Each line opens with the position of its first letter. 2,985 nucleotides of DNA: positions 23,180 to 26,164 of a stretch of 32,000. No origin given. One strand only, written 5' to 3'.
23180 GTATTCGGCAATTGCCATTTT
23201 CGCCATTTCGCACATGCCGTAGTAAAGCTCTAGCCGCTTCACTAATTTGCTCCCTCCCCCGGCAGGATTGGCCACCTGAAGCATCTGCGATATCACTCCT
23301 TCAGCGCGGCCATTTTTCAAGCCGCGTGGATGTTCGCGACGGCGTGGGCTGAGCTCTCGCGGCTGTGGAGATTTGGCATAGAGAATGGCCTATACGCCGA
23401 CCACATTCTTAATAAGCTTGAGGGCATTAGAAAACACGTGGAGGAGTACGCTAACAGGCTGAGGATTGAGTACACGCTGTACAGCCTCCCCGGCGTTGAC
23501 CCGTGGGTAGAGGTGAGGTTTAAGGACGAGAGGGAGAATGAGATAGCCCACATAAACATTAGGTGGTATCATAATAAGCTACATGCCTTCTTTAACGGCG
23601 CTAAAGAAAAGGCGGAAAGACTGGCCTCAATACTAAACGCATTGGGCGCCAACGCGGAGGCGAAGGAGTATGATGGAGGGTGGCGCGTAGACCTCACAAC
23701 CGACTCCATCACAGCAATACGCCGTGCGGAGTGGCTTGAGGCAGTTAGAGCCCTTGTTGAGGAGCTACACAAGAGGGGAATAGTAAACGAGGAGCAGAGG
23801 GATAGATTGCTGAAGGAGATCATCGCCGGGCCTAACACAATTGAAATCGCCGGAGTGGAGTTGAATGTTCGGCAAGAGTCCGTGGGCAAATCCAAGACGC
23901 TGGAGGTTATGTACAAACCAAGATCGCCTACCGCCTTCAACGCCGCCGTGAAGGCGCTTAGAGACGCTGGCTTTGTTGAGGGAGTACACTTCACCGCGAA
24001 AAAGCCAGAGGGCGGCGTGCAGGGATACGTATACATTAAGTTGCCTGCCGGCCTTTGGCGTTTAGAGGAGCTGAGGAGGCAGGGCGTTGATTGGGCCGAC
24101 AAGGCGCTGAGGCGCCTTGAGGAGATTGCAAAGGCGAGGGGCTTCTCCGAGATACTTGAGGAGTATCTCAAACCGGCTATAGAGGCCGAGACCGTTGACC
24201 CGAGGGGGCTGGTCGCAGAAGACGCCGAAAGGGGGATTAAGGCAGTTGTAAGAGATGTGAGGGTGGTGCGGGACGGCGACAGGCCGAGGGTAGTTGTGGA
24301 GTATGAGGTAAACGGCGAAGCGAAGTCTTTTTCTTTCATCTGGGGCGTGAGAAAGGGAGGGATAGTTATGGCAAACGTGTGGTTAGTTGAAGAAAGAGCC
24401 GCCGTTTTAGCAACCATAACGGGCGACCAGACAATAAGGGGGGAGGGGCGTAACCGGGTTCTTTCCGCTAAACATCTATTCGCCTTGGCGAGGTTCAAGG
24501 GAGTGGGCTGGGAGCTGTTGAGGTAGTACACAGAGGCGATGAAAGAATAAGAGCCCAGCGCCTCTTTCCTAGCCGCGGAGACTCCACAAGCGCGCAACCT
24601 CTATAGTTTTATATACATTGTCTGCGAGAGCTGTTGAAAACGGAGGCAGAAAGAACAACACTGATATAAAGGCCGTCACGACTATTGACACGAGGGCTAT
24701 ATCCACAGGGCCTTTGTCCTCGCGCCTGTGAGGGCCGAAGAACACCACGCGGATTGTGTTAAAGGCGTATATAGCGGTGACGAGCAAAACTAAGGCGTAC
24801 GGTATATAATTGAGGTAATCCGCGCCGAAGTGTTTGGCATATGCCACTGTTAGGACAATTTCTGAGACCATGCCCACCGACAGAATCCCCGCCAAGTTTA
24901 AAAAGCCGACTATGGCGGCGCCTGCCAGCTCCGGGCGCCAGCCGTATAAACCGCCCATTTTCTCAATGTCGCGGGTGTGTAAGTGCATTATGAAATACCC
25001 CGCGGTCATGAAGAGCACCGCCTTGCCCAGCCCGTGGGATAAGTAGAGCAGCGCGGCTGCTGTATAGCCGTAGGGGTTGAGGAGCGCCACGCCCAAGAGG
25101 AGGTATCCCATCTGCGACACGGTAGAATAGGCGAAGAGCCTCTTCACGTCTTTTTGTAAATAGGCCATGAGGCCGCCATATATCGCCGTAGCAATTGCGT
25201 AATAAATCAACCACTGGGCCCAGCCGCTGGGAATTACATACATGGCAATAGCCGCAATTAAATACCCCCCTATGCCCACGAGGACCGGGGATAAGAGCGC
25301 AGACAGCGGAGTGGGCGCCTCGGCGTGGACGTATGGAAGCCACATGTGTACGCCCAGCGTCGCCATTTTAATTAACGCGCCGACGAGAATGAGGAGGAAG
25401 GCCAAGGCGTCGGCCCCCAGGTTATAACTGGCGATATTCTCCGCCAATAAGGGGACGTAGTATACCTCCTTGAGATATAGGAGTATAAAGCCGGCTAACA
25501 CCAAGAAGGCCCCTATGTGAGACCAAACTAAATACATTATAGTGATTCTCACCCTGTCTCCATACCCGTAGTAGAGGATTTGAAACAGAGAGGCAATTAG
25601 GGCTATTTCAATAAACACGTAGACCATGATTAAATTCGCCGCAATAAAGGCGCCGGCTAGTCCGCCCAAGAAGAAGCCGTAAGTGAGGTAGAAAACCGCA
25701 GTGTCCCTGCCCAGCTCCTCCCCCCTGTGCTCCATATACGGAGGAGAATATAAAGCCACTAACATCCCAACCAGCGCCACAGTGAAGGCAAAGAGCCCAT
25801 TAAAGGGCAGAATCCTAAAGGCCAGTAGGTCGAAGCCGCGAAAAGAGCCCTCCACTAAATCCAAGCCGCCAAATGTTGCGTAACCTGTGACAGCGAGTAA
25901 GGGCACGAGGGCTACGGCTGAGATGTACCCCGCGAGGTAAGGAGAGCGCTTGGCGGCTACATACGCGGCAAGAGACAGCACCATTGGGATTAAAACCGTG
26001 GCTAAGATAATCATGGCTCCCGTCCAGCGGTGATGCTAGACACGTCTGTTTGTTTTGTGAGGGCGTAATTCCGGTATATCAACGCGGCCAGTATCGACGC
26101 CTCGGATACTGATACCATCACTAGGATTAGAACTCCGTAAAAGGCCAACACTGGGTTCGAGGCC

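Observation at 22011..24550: A decayed copy of the module sits inside the complex I gene cluster, between nuoM and nuoL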

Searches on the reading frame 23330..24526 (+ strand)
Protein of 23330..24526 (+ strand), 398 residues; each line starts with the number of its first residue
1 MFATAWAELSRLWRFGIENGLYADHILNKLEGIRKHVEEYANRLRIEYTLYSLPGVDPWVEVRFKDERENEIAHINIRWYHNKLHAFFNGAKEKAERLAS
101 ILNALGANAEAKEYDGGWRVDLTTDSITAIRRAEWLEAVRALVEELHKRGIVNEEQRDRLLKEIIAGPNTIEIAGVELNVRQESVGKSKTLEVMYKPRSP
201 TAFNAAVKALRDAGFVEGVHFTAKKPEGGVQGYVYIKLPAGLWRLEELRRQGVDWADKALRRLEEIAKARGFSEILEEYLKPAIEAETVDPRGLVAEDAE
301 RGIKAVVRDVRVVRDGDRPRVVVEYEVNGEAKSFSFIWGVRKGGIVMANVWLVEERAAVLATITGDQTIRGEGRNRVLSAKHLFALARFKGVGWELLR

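Call 5: search_protein_families(library=pfam, proteins=[window:23330-24526:+], max_evalue=0.01)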
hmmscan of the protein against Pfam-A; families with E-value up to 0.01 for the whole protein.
window:23330-24526:+ (398 aa): 1 family
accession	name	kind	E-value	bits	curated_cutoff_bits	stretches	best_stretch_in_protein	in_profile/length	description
PF07775.16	PaRep2b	-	2.2e-127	426.2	20.4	2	1-228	20-249/512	PaRep2b protein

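Call 6: search_protein_families(library=ncbifam, proteins=[window:23330-24526:+], max_evalue=0.01)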
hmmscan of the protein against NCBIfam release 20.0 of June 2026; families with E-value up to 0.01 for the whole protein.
window:23330-24526:+ (398 aa): 0 families

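Call 22: search_protein_families(library=phrogs, proteins=[window:23330-24526:+], max_evalue=0.1)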
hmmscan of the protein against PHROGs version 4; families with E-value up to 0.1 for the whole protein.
window:23330-24526:+ (398 aa): 0 families

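Call 23: search_protein_families(library=padloc, proteins=[window:23330-24526:+], max_evalue=0.1)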
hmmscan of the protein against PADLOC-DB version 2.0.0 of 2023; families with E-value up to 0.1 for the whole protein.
window:23330-24526:+ (398 aa): 1 family
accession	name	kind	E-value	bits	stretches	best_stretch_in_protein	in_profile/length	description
PDLC04455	PDC-M15A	-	0.027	12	1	81-167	109-191/226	-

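Call 51: find_encoding_contigs(protein=window:23330-24526:+, flank=6000, max_places=10)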
Protein window:23330-24526:+ (398 aa): no gene with exactly this product is on record in the collection.

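Call 74: find_homologous_proteins(query=window:23330-24523:+, max_evalue=1e-40)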
Query window:23330-24523:+ (398 aa): 47 proteins with E <= 1e-40 among 8000 candidates.
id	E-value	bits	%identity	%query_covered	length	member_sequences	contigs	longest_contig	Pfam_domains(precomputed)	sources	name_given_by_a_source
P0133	1.4e-259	879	100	100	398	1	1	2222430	PF07775.17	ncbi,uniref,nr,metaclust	ncbi:paREP2b [Pyrobaculum aerophilum str. IM2]|uniref:PaREP2b n=2 Tax=Pyrobaculum aerophilum TaxID=1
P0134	7.6e-242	820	94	100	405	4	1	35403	PF07775.17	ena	-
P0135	1.8e-241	819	93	100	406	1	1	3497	PF07775.17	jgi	-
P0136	9.9e-231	784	91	100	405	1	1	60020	PF07775.17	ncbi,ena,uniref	ncbi:PaRep2b protein [Pyrobaculum aerophilum]|uniref:PaRep2b protein n=1 Tax=Pyrobaculum aerophilum 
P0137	3.9e-210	716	100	83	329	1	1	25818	PF07775.17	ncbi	ncbi:PaRep2b protein, partial [Pyrobaculum aerophilum]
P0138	9.9e-203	691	79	100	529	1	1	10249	PF07775.17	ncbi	ncbi:MAG: PaRep2b protein, partial [Pyrobaculum sp.]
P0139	2.9e-200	683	78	100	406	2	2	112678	PF07775.17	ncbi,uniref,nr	ncbi:hypothetical protein CGL51_06740 [Pyrobaculum aerophilum]|uniref:PaRep2b domain-containing prot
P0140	2.8e-199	680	79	100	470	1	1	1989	PF07775.17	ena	-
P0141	3.1e-197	673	78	100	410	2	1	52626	PF07775.17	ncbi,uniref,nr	ncbi:PaRep2b protein [Pyrobaculum aerophilum]|uniref:PaRep2b protein n=1 Tax=Pyrobaculum aerophilum 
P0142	3.9e-197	673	77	100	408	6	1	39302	PF07775.17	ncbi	-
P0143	1.0e-191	655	75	100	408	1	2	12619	PF07775.17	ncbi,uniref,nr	ncbi:PaRep2b protein [Pyrobaculum aerophilum]|uniref:PaRep2b domain-containing protein n=1 Tax=Pyrob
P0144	1.2e-188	645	80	91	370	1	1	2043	PF07775.17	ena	-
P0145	1.2e-186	638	73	100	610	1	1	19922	PF07775.17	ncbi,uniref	ncbi:PaRep2b protein, partial [Pyrobaculum aerophilum]|uniref:PaRep2b protein n=1 Tax=Pyrobaculum ae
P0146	3.1e-184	631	73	100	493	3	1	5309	PF07775.17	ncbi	ncbi:MAG: PaRep2b protein, partial [Pyrobaculum sp.]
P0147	3.4e-169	581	75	91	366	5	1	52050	PF07775.17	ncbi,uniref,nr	ncbi:PaRep2b protein [Pyrobaculum aerophilum]|uniref:PaRep2b protein n=2 Tax=Pyrobaculum aerophilum 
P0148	4.6e-167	574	63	100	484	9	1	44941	PF07775.17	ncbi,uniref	ncbi:PaRep2b protein [Pyrobaculum aerophilum]|uniref:PaRep2b protein n=1 Tax=Pyrobaculum aerophilum 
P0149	4.7e-165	567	65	100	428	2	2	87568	PF07775.17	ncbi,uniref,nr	ncbi:hypothetical protein CGL51_02145 [Pyrobaculum aerophilum]|uniref:PaRep2b domain-containing prot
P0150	1.6e-164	566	74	91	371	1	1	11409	PF07775.17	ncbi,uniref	ncbi:PaRep2b protein, partial [Pyrobaculum aerophilum]|uniref:PaRep2b protein n=1 Tax=Pyrobaculum ae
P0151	7.6e-163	560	76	83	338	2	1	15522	PF07775.17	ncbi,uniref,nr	ncbi:PaRep2b protein [Pyrobaculum aerophilum]|uniref:PaRep2b domain-containing protein n=1 Tax=Pyrob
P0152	8.2e-161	553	71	91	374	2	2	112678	PF07775.17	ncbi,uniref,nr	ncbi:PaRep2b protein [Pyrobaculum aerophilum]|uniref:PaRep2b protein n=1 Tax=Pyrobaculum aerophilum 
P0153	5.0e-154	531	66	93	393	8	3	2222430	PF07775.17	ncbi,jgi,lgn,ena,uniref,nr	ncbi:paREP2b [Pyrobaculum aerophilum str. IM2]|uniref:PaREP2b n=2 Tax=Pyrobaculum aerophilum TaxID=1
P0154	2.2e-152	526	63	97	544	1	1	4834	PF07775.17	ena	-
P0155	5.0e-147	508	56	100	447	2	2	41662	PF07775.17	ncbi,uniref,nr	ncbi:hypothetical protein CGL51_08265 [Pyrobaculum aerophilum]|uniref:PaRep2b domain-containing prot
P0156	1.8e-144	500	61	99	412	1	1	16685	PF07775.17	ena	-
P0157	6.2e-140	485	76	75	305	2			PF07775.17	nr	nr:PaRep2b protein [Pyrobaculum aerophilum]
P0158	4.9e-138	478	58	97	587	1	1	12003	PF07775.17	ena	-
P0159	5.3e-137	475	59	100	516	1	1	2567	PF07775.17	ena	-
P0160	1.1e-136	474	62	92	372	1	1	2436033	PF07775.17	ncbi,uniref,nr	ncbi:PaRep2b protein [Pyrobaculum oguniense TE7]|uniref:PaRep2b protein n=1 Tax=Pyrobaculum oguniens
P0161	2.6e-135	470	57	99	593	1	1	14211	PF07775.17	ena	-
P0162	3.1e-134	466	57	100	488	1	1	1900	PF07775.17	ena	-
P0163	3.2e-134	466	58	99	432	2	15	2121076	PF07775.17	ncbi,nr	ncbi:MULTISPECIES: PaRep2b protein [Pyrobaculum]|nr:PaRep2b protein [Pyrobaculum arsenaticum] MCY089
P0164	2.8e-132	459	60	91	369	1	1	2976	PF07775.17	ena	-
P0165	7.3e-132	458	57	100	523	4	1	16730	PF07775.17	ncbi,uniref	ncbi:MAG: PaRep2b protein [Pyrobaculum sp.]|uniref:PaRep2b protein n=1 Tax=Pyrobaculum sp. TaxID=200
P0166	2.7e-131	456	57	100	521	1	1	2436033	PF07775.17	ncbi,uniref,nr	ncbi:PaRep2b protein [Pyrobaculum oguniense TE7]|uniref:PaRep2b protein n=1 Tax=Pyrobaculum oguniens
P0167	7.7e-131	455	62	90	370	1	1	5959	PF07775.17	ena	-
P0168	9.6e-128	445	60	92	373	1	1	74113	PF07775.17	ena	-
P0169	4.5e-127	442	54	100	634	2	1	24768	PF07775.17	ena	-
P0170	1.1e-125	438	55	99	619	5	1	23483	PF07775.17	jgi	-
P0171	7.3e-124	432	61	84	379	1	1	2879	PF07775.17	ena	-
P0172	2.8e-111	390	57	85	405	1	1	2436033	PF07775.17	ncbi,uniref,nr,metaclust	ncbi:PaRep2b protein [Pyrobaculum oguniense TE7]|uniref:PaRep2b protein n=1 Tax=Pyrobaculum oguniens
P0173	6.1e-101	356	64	65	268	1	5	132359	PF07775.17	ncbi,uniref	ncbi:PaRep2b protein [Pyrobaculum sp.]|uniref:PaRep2b protein n=1 Tax=Pyrobaculum sp. TaxID=2004705 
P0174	4.8e-98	347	59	73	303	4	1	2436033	PF07775.17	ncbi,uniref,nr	ncbi:PaRep2b protein [Pyrobaculum oguniense TE7]|uniref:PaRep2b protein n=1 Tax=Pyrobaculum oguniens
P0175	1.0e-83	300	59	64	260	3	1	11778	PF07775.17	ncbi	ncbi:MAG: PaRep2b protein, partial [Pyrobaculum sp.]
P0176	3.3e-82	295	57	66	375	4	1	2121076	PF07775.17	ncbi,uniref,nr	ncbi:PaRep2b protein [Pyrobaculum arsenaticum]|uniref:PaRep2b domain-containing protein n=1 Tax=Pyro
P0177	2.6e-78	282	55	63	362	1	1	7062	PF07775.17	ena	-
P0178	1.2e-54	204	49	58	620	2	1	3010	PF07775.17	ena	-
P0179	1.9e-45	174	44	52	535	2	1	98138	PF07775.17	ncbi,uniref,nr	ncbi:PaRep2b protein [Pyrobaculum aerophilum]|uniref:PaRep2b protein n=1 Tax=Pyrobaculum aerophilum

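Call 76: find_encoding_contigs(protein=P0139, flank=5000, max_places=2)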
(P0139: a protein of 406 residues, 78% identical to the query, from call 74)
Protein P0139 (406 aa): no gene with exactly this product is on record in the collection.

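Call 77: find_encoding_contigs(protein=P0143, flank=5000, max_places=2)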
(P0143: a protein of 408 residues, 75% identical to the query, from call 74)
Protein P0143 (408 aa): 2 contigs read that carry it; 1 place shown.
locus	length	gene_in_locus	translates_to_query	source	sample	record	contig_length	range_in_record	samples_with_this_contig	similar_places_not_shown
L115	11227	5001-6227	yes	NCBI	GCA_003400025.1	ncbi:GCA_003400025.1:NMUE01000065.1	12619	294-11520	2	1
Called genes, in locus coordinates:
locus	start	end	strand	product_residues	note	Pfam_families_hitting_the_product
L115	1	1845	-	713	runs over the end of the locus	?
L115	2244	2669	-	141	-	PF03966:Trm112p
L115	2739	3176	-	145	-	PF01850:PIN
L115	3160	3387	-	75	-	PF13467:RHH_4 (weak), PF01402:RHH_1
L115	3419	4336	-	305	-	-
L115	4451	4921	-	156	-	PF07903:PaRep2a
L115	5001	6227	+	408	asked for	PF07775:PaRep2b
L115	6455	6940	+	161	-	-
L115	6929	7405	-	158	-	PF05942:PaREP1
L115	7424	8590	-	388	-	PF01022:HTH_5 (weak), PF12840:HTH_20, PF24038:DUF7347 (weak), PF25213:HVO_A0261_N (weak)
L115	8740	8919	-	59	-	-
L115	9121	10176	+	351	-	-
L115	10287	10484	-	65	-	-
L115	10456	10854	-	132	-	-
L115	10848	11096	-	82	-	-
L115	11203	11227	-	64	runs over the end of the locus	-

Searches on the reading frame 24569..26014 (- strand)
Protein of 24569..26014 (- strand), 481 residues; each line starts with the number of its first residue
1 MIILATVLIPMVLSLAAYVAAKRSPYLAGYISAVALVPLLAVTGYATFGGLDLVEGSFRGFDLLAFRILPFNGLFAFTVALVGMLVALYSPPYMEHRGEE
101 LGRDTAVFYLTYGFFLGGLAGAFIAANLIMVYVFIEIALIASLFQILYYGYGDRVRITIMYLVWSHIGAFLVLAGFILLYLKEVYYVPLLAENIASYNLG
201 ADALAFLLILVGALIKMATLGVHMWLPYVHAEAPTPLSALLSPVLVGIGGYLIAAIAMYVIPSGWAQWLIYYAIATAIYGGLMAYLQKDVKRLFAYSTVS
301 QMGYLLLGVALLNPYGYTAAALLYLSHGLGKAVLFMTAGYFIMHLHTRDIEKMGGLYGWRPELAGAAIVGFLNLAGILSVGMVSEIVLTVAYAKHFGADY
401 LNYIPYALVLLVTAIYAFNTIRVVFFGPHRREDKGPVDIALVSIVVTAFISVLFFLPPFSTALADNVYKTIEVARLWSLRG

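Call 5: search_protein_families(library=pfam, proteins=[window:24569-26014:-], max_evalue=0.01)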
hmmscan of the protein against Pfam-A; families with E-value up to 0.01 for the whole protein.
window:24569-26014:- (481 aa): 2 families
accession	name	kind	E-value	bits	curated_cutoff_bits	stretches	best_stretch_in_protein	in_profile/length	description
PF00361.26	Proton_antipo_M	-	1.1e-47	163.1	21.5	1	125-377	1-259/294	NADH:quinone oxidoreductase/Mrp antiporter, TM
PF00662.26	Proton_antipo_N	-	0.00069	19.9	24.5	1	65-97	12-44/51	NADH-Ubiquinone oxidoreductase (complex I), chain 5 N-terminus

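Call 6: search_protein_families(library=ncbifam, proteins=[window:24569-26014:-], max_evalue=0.01)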
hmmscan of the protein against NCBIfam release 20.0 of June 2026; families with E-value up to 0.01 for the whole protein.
window:24569-26014:- (481 aa): 75 families (the best 25 are shown)
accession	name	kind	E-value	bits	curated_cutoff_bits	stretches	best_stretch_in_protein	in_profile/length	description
TIGR01972.1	NDH_I_M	subfamily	2.6e-55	188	263.8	1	79-456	87-464/486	NADH-quinone oxidoreductase subunit M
NF006419.0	PRK08668.1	equivalog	3.8e-44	151.5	617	1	3-459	4-468/613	NADH dehydrogenase subunit M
NF005097.0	PRK06525.1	equivalog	1.1e-40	139.7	430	1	3-450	5-470/480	hydrogenase 4 subunit D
NF005086.0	PRK06521.1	equivalog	1e-38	133.3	667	1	5-431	13-461/669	hydrogenase 4 subunit B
NF004500.0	PRK05846.1-4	equivalog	1.2e-37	129.8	550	1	73-471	115-499/525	NADH-quinone oxidoreductase subunit M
NF009285.0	PRK12645.1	equivalog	1.9e-37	128.9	1028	1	74-459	82-495/804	Na+/H+ antiporter subunit A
NF009287.0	PRK12647.1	equivalog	2.9e-37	128.6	937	1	2-458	2-467/773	putative monovalent cation/H+ antiporter subunit A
NF005141.0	PRK06590.1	equivalog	3.6e-37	128.6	556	1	65-463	76-476/615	NADH-quinone oxidoreductase subunit L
NF009284.0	PRK12644.1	equivalog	3.6e-37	127.9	962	1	64-431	68-434/975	Na+/H+ antiporter subunit A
NF005060.0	PRK06473.1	equivalog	4.3e-37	128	747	1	108-428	109-434/500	NADH-quinone oxidoreductase subunit M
TIGR00940.1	2a6301s01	subfamily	1e-35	123.3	920.45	1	70-434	75-460/793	monovalent cation:proton antiporter subunit A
NF004505.0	PRK05846.2-5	equivalog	3.6e-35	121.7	700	1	119-434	118-439/508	NADH-quinone oxidoreductase subunit M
NF009288.0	PRK12648.1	equivalog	3.6e-35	121.3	1104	1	4-432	4-441/954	monovalent cation/H+ antiporter subunit A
NF005140.0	PRK06589.1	equivalog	6.8e-35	120.8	470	1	2-454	12-474/489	putative monovalent cation/H+ antiporter subunit D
NF004501.0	PRK05846.1-5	subfamily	9e-34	117.1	598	1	114-450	121-458/492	NADH-quinone oxidoreductase subunit M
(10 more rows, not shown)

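Call 52: find_encoding_contigs(protein=window:24569-26014:-, flank=6000, max_places=10)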
Protein window:24569-26014:- (481 aa): 23 contigs read that carry it; 10 places shown.
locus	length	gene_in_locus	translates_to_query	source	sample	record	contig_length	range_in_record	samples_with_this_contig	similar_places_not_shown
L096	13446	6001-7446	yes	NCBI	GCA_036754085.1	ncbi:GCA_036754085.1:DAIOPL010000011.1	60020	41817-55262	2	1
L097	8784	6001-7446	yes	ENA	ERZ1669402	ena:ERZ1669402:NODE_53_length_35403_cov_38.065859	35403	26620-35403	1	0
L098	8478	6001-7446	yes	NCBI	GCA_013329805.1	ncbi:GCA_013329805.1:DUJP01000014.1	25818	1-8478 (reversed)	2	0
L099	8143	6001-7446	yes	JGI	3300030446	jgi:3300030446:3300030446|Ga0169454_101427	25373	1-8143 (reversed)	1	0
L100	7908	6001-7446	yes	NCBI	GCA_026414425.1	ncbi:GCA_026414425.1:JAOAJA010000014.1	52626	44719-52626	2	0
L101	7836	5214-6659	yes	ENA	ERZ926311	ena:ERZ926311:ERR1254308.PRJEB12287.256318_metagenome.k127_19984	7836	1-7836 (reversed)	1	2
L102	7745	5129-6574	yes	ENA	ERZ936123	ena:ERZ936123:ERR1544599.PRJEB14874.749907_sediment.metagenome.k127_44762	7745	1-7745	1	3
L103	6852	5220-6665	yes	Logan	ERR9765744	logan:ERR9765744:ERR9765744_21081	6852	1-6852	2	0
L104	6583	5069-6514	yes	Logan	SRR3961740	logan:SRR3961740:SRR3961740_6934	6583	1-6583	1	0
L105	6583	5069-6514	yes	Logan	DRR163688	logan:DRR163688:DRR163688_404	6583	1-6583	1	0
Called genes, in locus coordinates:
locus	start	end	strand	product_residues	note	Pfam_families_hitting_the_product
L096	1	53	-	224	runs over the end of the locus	PF00106:adh_short, PF01370:Epimerase (weak), PF08659:KR (weak), PF13561:adh_short_C2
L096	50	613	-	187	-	PF01227:GTP_cyclohydroI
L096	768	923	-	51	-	-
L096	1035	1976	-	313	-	-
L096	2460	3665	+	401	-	PF00346:Complex1_49kDa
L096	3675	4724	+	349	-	PF00146:NADHdh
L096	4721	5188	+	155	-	PF13534:Fer4_17 (faint), PF13183:Fer4_8 (faint), PF13237:Fer4_10 (faint), PF14697:Fer4_21 (faint), PF12797:Fer4_2 (faint), PF12838:Fer4_7, PF13187:Fer4_9, PF00037:Fer4 (weak), +3 more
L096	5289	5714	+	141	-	PF00499:Oxidored_q3 (weak)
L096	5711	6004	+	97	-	PF00420:Oxidored_q2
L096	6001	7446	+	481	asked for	PF00361:Proton_antipo_M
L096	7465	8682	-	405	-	PF07775:PaRep2b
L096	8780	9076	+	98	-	PF07903:PaRep2a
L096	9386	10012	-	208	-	-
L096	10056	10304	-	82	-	-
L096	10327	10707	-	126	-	PF01042:Ribonuc_L-PSP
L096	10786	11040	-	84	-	PF07903:PaRep2a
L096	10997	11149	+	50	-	-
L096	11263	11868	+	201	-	PF00857:Isochorismatase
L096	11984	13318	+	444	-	PF00009:GTP_EFTU, PF01926:MMR_HSR1 (faint), PF14578:GTP_EFTU_D4 (weak), PF03144:GTP_EFTU_D2, PF03143:GTP_EFTU_D3, PF22594:GTP-eEF1A_C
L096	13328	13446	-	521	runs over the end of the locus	PF09378:HAS-barrel, PF01935:DUF87, PF12846:AAA_10 (weak)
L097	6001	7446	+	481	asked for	PF00361:Proton_antipo_M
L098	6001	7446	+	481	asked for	PF00361:Proton_antipo_M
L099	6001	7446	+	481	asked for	PF00361:Proton_antipo_M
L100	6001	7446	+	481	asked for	PF00361:Proton_antipo_M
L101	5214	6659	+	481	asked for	PF00361:Proton_antipo_M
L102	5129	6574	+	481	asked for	PF00361:Proton_antipo_M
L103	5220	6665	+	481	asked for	PF00361:Proton_antipo_M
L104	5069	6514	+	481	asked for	PF00361:Proton_antipo_M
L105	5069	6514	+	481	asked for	PF00361:Proton_antipo_M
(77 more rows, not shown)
